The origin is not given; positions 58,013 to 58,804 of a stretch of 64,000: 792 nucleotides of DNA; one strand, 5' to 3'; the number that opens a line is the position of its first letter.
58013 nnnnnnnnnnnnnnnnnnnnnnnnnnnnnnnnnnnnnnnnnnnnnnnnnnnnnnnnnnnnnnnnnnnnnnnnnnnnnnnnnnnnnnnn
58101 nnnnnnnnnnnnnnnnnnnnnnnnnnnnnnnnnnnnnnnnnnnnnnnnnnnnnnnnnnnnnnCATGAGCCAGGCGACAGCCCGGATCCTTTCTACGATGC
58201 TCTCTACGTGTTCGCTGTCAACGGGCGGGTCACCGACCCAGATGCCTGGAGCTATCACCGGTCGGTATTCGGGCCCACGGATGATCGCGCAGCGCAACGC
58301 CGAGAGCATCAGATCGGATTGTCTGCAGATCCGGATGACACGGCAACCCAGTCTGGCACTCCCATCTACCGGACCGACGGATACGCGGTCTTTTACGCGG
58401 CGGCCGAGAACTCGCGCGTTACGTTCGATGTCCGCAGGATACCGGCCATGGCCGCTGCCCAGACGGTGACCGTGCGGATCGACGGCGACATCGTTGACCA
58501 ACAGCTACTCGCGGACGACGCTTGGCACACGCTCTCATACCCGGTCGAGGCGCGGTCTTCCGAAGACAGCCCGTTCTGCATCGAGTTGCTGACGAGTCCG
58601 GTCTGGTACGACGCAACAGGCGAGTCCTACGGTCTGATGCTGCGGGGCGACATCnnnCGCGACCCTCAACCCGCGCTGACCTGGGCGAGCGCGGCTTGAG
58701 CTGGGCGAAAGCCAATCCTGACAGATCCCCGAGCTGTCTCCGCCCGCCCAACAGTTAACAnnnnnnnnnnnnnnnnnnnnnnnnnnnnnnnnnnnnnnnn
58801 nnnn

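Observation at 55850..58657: Unusual domain architecture: TM - PA14 - polytopic block - LtaS/MdoB-like sulfatase-fold domain - extra C-terminal domain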

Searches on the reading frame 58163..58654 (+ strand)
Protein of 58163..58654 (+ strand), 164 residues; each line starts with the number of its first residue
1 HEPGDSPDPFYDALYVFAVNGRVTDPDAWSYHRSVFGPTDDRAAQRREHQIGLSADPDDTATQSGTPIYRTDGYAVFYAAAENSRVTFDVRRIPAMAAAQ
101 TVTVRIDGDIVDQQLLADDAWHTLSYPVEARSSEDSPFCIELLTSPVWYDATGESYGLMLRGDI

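Call 61: predict_structure(alignment_id=A2)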
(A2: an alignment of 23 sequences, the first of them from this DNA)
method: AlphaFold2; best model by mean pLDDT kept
length: 164 residues; sequences in the alignment: 23
mean_pLDDT: 84.2   pTM: 0.80
mean pLDDT of the five models: 84.2, 82.0, 81.4, 80.8, 76.4
residues with pLDDT >= 90: 81; 70-90: 59; 50-70: 14; < 50: 10
segments of 3 or more residues with pLDDT < 50: 1-8
pLDDT, mean of each block of 10 residues (from residue 1): 47 75 75 87 91 77 72 92 95 87 96 95 96 90 88 82 86
secondary structure, 60 per line:
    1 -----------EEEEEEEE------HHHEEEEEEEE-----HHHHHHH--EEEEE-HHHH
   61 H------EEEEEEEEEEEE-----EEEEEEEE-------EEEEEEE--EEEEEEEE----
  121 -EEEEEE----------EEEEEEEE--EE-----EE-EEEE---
elements in order: E12-19 E29-36 H42-48 E51-55 H57-61 E68-79 E85-92 E100-106 E109-116 E122-127 E138-145 E158-161

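Call 63: fold_search(model_id=the predicted structure, library=pdb)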
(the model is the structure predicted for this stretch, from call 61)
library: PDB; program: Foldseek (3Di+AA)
matches with E <= 10: 1244; with E <= 0.001: 16
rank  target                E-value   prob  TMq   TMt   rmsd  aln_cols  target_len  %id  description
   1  9jsi_G                1.8e-04  1.00  0.37  0.16   5.4       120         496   15  Clostridium perfringens iota toxin pore Ib in prepore II state (released 2025-05-14)
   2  9jsl_D                3.9e-04  1.00  0.38  0.17  17.1       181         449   13  Clostridium perfringens iota toxin pore Ib in prepore V state (released 2025-05-14)
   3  9jsk_B                4.6e-04  1.00  0.36  0.16  17.0       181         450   13  Clostridium perfringens iota toxin pore Ib in prepore IV state (released 2025-05-14)
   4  9jsh_E                6.4e-04  1.00  0.41  0.16   5.1       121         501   16  Clostridium perfringens iota toxin pore Ib in prepore III state (released 2025-05-14)
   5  9jsn_G                7.1e-04  1.00  0.37  0.15   5.6       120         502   16  Clostridium perfringens iota toxin pore Ib in prepore VII state (released 2025-05-14)
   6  3wnn_A                7.9e-04  1.00  0.41  0.12   5.1       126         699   13  D308A mutant of Bacillus circulans T-3040 cycloisomaltooligosaccharide glucanotransferase complexed with isomaltooctao (released 2014-02-05)
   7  9jsh_G                7.9e-04  1.00  0.38  0.15   5.7       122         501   15  Clostridium perfringens iota toxin pore Ib in prepore III state (released 2025-05-14)
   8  9jsm_A                7.9e-04  0.99  0.37  0.17  17.0       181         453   13  Clostridium perfringens iota toxin pore Ib in prepore VI state (released 2025-05-14)
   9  7t7y                  8.3e-04  1.00  0.35  0.37   6.8       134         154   12  The crystal structure of family 8 carbohydrate-binding module from Dictyostelium discoideum complexed with iodine atoms (released 2022-04-20)
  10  9jsm_E                8.8e-04  1.00  0.39  0.17   4.6       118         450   16  Clostridium perfringens iota toxin pore Ib in prepore VI state (released 2025-05-14)
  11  9jsk_A                8.8e-04  1.00  0.40  0.17   4.7       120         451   17  Clostridium perfringens iota toxin pore Ib in prepore IV state (released 2025-05-14)
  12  3wnk                  9.8e-04  1.00  0.41  0.11   5.2       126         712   13  Crystal Structure of Bacillus circulans T-3040 cycloisomaltooligosaccharide glucanotransferase (released 2014-02-05)
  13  9jsi_F                9.8e-04  1.00  0.39  0.16   4.7       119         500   15  Clostridium perfringens iota toxin pore Ib in prepore II state (released 2025-05-14)
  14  9mui_A                9.8e-04  1.00  0.36  0.44   5.7       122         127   14  C. difficile RBD1 with Ca2+ (released 2025-08-20)
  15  8dcm_C                9.8e-04  1.00  0.37  0.11   5.8       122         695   14  Crystal structure of Clostridioides difficile binary toxin proCDTb lacking D4 in complex with BINTOXB/22 Fab (released 2023-04-05)
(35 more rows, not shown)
